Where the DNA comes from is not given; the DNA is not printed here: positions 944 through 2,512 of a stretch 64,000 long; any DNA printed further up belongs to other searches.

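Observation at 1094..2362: His-starvation-controlled HisD homologue with its catalytic centre replaced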

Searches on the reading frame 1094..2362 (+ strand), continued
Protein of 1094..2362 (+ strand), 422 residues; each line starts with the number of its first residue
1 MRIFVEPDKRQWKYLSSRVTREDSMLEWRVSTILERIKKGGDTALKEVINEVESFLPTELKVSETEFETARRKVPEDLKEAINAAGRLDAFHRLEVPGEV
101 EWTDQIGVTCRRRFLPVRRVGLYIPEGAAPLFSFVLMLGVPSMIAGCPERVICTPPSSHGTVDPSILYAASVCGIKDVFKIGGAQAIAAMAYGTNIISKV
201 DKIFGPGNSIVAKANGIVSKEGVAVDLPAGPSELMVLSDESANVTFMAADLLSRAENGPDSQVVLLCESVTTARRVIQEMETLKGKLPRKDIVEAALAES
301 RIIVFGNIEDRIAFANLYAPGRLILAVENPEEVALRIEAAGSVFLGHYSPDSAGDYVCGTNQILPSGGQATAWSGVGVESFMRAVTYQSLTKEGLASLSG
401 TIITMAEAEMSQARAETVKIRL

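Call 23: find_encoding_contigs(protein=P0167, flank=3000, max_places=4)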
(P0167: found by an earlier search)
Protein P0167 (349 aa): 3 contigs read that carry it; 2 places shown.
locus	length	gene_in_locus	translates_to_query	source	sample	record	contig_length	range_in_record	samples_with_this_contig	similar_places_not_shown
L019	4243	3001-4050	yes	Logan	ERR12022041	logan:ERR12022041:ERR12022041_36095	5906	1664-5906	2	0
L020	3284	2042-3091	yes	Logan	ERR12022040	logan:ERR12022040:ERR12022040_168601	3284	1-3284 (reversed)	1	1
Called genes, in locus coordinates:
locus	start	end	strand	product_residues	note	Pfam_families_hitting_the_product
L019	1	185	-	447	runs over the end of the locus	PF05896:NQRA_N, PF24836:NQRA_2nd, PF11973:NQRA_SLBB (weak)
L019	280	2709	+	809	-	PF00580:UvrD-helicase, PF13245:AAA_19, PF13604:AAA_30 (faint), PF01443:Viral_helicase1 (faint), PF13361:UvrD_C, PF21196:PcrA_UvrD_tudor (faint), PF13538:UvrD_C_2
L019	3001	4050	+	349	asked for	PF00815:Histidinol_dh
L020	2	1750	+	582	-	?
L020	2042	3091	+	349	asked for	PF00815:Histidinol_dh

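Call 26: find_related_loci(query=window:1094-2359:+, collection=genome_contigs, flank=10000)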
Query window:1094-2359:+ (422 aa) in genome_contigs; peptide patterns used: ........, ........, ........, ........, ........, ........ (x = any residue, [..] = any of these).
70 stretches matched a pattern; 7 encode a relative of the query (tblastn E <= 1e-3); 7 distinct loci.
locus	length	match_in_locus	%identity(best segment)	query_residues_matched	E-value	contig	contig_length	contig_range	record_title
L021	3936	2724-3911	47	30-422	3e-116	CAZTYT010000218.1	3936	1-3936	MAG TPA_asm: uncultured Legionella sp. isolate SRP199154_co2_43 genome assembly, contig: NODE_19213_length_3936_cov_9.57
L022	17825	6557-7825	44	12-422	3e-113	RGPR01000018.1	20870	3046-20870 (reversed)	MAG: Gammaproteobacteria bacterium isolate WB8_3_061 contig_100_17, whole genome shotgun sequence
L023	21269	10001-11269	44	12-422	1e-110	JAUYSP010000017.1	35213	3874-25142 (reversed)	MAG: Legionellaceae bacterium isolate C8_concoct.bin.107 C8_k141_6427, whole genome shotgun sequence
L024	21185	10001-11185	39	30-422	7e-78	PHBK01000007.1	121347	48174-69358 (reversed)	MAG: Deltaproteobacteria bacterium HGW-Deltaproteobacteria-12 bjp_ig2069_scaffold_126, whole genome shotgun sequence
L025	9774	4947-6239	35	1-421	6e-77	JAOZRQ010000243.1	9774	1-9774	MAG: Desulfobacterales bacterium isolate GMC6.concoct.52 GMC6_8361_length_9774_cov_13.240663, whole genome shotgun seque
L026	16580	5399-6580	34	30-421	3e-70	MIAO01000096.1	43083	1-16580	MAG: Spirochaetes bacterium GWB1_36_13 gwb1_scaffold_407, whole genome shotgun sequence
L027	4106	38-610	49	30-219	6e-54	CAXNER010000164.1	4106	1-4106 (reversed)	MAG: Legionellaceae bacterium isolate MH-09jul19-162 genome assembly, contig: MH-09jul19-C53516, whole genome shotgun se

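Call 27: find_encoding_contigs(protein=P0007, flank=10000, max_places=2)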
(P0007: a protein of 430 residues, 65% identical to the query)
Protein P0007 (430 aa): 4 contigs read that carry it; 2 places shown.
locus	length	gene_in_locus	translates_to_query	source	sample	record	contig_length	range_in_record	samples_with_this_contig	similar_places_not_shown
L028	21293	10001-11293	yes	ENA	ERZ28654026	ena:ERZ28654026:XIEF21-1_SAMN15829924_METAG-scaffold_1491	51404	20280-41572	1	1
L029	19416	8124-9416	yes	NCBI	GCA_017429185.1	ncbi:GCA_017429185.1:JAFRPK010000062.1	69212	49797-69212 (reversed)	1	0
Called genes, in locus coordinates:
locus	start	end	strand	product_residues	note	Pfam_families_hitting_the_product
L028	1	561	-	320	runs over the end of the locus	PF13483:Lactamase_B_3 (weak), PF12706:Lactamase_B_2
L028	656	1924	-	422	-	PF00111:Fer2, PF00970:FAD_binding_6 (faint), PF00175:NAD_binding_1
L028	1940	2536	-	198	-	PF02508:Rnf-Nqr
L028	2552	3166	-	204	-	PF02508:Rnf-Nqr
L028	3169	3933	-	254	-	PF04205:FMN_bind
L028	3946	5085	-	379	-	PF03116:NQR2_RnfD_RnfE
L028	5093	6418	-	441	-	PF05896:NQRA_N, PF24836:NQRA_2nd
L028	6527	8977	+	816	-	PF00580:UvrD-helicase, PF13245:AAA_19, PF13604:AAA_30 (faint), PF01443:Viral_helicase1 (faint), PF13361:UvrD_C, PF13538:UvrD_C_2, PF21196:PcrA_UvrD_tudor (weak)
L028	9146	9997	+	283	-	PF01634:HisG, PF08029:HisG_C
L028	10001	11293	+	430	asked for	PF00815:Histidinol_dh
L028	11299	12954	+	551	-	PF00155:Aminotran_1_2, PF00475:IGPD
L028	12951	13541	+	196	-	PF00117:GATase, PF07685:GATase_3 (weak), PF01174:SNO (faint)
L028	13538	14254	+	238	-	PF00977:His_biosynth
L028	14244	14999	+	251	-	PF00977:His_biosynth, PF02581:TMP-TENI (faint), PF03060:NMO (faint), PF01207:Dus (faint), PF05690:ThiG (faint), PF01180:DHO_dh (faint)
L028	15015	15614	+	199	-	PF01502:PRA-CH, PF01503:PRA-PH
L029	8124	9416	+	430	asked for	PF00815:Histidinol_dh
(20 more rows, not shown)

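Call 28: find_encoding_contigs(protein=P0027, flank=10000, max_places=2)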
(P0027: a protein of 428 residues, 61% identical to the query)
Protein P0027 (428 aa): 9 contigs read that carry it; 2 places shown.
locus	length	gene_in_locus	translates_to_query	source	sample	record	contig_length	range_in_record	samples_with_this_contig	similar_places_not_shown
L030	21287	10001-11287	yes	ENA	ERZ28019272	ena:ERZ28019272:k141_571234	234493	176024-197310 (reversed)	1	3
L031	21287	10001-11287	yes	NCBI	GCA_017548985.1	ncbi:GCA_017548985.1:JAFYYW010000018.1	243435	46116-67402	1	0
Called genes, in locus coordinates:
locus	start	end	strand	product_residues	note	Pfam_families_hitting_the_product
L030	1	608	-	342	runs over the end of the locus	PF12706:Lactamase_B_2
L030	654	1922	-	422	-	PF00111:Fer2, PF00970:FAD_binding_6 (faint), PF00175:NAD_binding_1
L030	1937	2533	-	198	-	PF02508:Rnf-Nqr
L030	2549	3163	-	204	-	PF02508:Rnf-Nqr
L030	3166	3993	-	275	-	PF04205:FMN_bind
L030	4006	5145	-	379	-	PF03116:NQR2_RnfD_RnfE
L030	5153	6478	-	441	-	PF05896:NQRA_N, PF24836:NQRA_2nd, PF11973:NQRA_SLBB (weak)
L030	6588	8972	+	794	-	PF00580:UvrD-helicase, PF13245:AAA_19, PF13604:AAA_30 (faint), PF01443:Viral_helicase1 (faint), PF13361:UvrD_C, PF13538:UvrD_C_2, PF21196:PcrA_UvrD_tudor (weak)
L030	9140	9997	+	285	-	PF01634:HisG, PF08029:HisG_C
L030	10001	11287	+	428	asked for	PF00815:Histidinol_dh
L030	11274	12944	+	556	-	PF00155:Aminotran_1_2, PF00475:IGPD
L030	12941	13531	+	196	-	PF00117:GATase, PF01174:SNO (weak), PF07685:GATase_3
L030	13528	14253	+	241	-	PF00977:His_biosynth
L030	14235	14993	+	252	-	PF00977:His_biosynth, PF02581:TMP-TENI (faint), PF03060:NMO (faint), PF01207:Dus (faint), PF05690:ThiG (faint), PF01180:DHO_dh (faint)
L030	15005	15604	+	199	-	PF01502:PRA-CH, PF01503:PRA-PH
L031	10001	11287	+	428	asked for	PF00815:Histidinol_dh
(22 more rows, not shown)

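Call 29: find_encoding_contigs(protein=P0004, flank=3000, max_places=2)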
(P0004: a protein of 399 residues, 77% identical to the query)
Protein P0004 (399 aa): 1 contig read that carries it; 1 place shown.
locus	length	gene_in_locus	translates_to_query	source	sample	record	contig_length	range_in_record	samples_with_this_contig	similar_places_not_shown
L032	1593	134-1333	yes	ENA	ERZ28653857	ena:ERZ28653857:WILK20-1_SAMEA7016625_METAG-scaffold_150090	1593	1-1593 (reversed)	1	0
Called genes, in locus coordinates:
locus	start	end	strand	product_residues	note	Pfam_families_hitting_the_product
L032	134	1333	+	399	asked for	PF00815:Histidinol_dh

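Call 60: search_solved_structures(query=window:1094-2359:+, show_alignments=3, max_evalue=1e-80)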
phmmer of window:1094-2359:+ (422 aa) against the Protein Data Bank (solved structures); distinct sequences matched with E-value up to 1e-80: 3.
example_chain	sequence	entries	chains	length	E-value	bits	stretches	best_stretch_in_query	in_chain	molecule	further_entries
6an0_A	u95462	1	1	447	1.1e-110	373.8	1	1-422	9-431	Histidinol dehydrogenase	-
1k75_A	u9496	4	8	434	5.1e-102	345.3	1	24-421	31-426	L-histidinol dehydrogenase | Histidinol dehydrogenase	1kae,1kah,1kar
5vlb_A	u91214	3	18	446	1.3e-83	284.8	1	29-422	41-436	Histidinol dehydrogenase, chloroplastic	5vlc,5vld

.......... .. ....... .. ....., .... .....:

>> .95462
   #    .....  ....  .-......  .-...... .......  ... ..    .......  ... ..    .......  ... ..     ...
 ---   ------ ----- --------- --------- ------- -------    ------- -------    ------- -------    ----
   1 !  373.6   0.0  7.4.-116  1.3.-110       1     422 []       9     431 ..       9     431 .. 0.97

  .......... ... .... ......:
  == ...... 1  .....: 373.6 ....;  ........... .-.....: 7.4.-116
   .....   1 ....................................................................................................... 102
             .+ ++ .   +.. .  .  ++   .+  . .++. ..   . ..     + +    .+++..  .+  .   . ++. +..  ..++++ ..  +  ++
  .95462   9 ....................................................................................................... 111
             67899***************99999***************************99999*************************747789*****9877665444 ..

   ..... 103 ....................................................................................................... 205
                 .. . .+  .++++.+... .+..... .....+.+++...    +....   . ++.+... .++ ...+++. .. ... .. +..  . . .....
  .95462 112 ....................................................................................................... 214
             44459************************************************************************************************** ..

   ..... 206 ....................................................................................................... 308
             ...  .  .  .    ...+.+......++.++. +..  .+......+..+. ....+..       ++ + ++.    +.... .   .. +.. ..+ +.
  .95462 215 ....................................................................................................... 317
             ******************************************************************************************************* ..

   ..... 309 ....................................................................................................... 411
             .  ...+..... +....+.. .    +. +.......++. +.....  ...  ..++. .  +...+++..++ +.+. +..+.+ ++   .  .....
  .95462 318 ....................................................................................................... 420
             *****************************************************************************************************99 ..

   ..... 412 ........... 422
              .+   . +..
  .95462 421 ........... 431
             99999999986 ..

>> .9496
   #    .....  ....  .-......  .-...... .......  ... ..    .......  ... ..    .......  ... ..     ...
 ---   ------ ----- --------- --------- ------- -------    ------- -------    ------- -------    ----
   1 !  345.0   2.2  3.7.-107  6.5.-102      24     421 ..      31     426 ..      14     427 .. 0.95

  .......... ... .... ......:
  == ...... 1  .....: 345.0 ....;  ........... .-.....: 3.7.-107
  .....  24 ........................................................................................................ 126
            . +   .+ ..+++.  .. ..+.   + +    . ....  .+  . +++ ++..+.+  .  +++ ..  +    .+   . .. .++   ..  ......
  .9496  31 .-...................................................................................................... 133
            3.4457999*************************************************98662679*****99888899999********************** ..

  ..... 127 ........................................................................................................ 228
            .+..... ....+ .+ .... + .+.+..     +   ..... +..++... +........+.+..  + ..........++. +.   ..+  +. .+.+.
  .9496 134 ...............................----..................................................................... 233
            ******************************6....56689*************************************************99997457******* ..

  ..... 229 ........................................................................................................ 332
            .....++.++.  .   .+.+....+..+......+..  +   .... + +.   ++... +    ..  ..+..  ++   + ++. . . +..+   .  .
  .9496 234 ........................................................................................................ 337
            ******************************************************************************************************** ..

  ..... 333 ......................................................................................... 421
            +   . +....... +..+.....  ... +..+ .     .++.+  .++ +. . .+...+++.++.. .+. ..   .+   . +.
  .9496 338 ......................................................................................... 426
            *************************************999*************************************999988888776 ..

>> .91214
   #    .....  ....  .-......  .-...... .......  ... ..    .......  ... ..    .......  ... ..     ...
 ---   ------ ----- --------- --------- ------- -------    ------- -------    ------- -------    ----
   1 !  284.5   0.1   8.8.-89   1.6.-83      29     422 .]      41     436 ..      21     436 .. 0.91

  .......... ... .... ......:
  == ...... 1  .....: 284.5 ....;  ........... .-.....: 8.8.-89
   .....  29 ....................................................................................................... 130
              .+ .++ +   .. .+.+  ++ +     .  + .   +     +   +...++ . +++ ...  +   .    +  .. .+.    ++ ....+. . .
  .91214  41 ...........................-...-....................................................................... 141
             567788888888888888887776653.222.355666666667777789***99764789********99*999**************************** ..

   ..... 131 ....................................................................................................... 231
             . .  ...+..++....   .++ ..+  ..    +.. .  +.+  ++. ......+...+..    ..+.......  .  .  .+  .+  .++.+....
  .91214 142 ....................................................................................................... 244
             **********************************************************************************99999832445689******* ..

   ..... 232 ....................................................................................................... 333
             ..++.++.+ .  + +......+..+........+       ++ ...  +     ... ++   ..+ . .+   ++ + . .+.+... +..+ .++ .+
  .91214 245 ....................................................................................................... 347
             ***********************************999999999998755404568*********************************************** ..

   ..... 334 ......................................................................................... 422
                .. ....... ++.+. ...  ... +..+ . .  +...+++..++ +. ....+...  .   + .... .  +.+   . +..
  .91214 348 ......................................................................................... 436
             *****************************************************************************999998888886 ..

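Call 62: predict_structure(alignment_id=A3)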
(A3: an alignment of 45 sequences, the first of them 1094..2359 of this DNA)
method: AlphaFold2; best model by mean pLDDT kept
length: 422 residues; sequences in the alignment: 45
mean_pLDDT: 88.4   pTM: 0.83
mean pLDDT of the five models: 88.4, 87.1, 80.5, 79.1, 78.8
residues with pLDDT >= 90: 261; 70-90: 129; 50-70: 20; < 50: 12
segments of 3 or more residues with pLDDT < 50: 363-370, 372-374
pLDDT, mean of each block of 10 residues (from residue 1): 95 85 80 96 95 88 96 94 82 87 92 94 79 88 94 90 94 95 95 95 85 89 73 89 95 86 95 97 88 89 97 92 93 91 87 75 46 62 90 94 95 93 91
secondary structure, 60 per line:
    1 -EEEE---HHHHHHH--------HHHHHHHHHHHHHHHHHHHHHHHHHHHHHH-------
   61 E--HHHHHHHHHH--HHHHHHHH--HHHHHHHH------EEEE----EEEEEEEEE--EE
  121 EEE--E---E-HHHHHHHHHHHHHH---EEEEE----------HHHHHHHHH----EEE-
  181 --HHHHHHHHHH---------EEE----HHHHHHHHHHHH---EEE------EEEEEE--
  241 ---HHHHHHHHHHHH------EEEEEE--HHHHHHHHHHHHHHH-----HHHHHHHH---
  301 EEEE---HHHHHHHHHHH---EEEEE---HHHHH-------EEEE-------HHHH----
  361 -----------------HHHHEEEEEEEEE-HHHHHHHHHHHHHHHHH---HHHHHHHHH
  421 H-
elements in order: E2-5 H9-15 H24-53 H64-73 H76-83 H86-93 E100-103 E108-116 E119-123 H132-145 E149-153 H164-172 E177-179 H183-192 E202-204 H209-220 E224-226 E233-238 H244-255 E262-267 H270-284 H290-297 E301-304 H308-318 E322-326 H330-334 E342-345 H353-356 H378-381 E382-390 H392-408 H412-421

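Call 66: fold_search(model_id=the predicted structure, library=pdb)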
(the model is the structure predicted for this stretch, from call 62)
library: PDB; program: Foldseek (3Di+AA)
matches with E <= 10: 1506; with E <= 0.001: 549
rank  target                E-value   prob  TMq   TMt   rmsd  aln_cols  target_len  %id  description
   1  6an0                  3.0e-48  1.00  0.93  0.90   2.6       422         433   44  Crystal Structure of Histidinol Dehydrogenase from Elizabethkingia anophelis (released 2017-08-23)
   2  1kae_A                3.4e-43  1.00  0.91  0.88   2.5       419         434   43  L-HISTIDINOL DEHYDROGENASE (HISD) STRUCTURE COMPLEXED WITH L-HISTIDINOL (SUBSTRATE), ZINC AND NAD (COFACTOR) (released 2002-06-12)
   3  1k75_A                1.2e-42  1.00  0.91  0.90   2.4       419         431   43  The L-histidinol dehydrogenase (hisD) structure implicates domain swapping and gene duplication. (released 2002-02-27)
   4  5vlb_A                4.0e-40  1.00  0.90  0.88   3.1       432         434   38  Crystal Structure of Medicago truncatula L-Histidinol Dehydrogenase in Complex with Imidazole (released 2017-09-20)
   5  5vlb_C                5.9e-40  1.00  0.91  0.89   3.0       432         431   38  Crystal Structure of Medicago truncatula L-Histidinol Dehydrogenase in Complex with Imidazole (released 2017-09-20)
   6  5vld_F                6.2e-40  1.00  0.91  0.89   3.0       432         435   38  Crystal Structure of Medicago truncatula L-Histidinol Dehydrogenase in Complex with L-Histidine and NAD+ (released 2017-09-20)
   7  4g09                  6.9e-40  1.00  0.91  0.89   2.7       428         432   33  The crystal structure of the C366S mutant of HDH from Brucella suis in complex with a substituted benzyl ketone (released 2013-10-02)
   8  5vld_D                1.8e-39  1.00  0.91  0.89   3.0       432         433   38  Crystal Structure of Medicago truncatula L-Histidinol Dehydrogenase in Complex with L-Histidine and NAD+ (released 2017-09-20)
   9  5vlc_B                2.6e-39  1.00  0.91  0.89   3.0       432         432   38  Crystal Structure of Medicago truncatula L-Histidinol Dehydrogenase in Complex with L-Histidinol (released 2017-09-20)
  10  5vlc_E                3.5e-39  1.00  0.91  0.89   2.9       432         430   38  Crystal Structure of Medicago truncatula L-Histidinol Dehydrogenase in Complex with L-Histidinol (released 2017-09-20)
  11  5vlb_D                3.7e-39  1.00  0.91  0.88   3.0       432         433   38  Crystal Structure of Medicago truncatula L-Histidinol Dehydrogenase in Complex with Imidazole (released 2017-09-20)
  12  5vld_B                7.6e-39  1.00  0.91  0.89   2.9       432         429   37  Crystal Structure of Medicago truncatula L-Histidinol Dehydrogenase in Complex with L-Histidine and NAD+ (released 2017-09-20)
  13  5vld_C                9.0e-39  1.00  0.91  0.90   2.9       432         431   38  Crystal Structure of Medicago truncatula L-Histidinol Dehydrogenase in Complex with L-Histidine and NAD+ (released 2017-09-20)
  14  5vld_A                9.5e-39  1.00  0.91  0.89   3.0       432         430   37  Crystal Structure of Medicago truncatula L-Histidinol Dehydrogenase in Complex with L-Histidine and NAD+ (released 2017-09-20)
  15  5vlc_A                1.6e-38  1.00  0.90  0.88   3.1       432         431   37  Crystal Structure of Medicago truncatula L-Histidinol Dehydrogenase in Complex with L-Histidinol (released 2017-09-20)
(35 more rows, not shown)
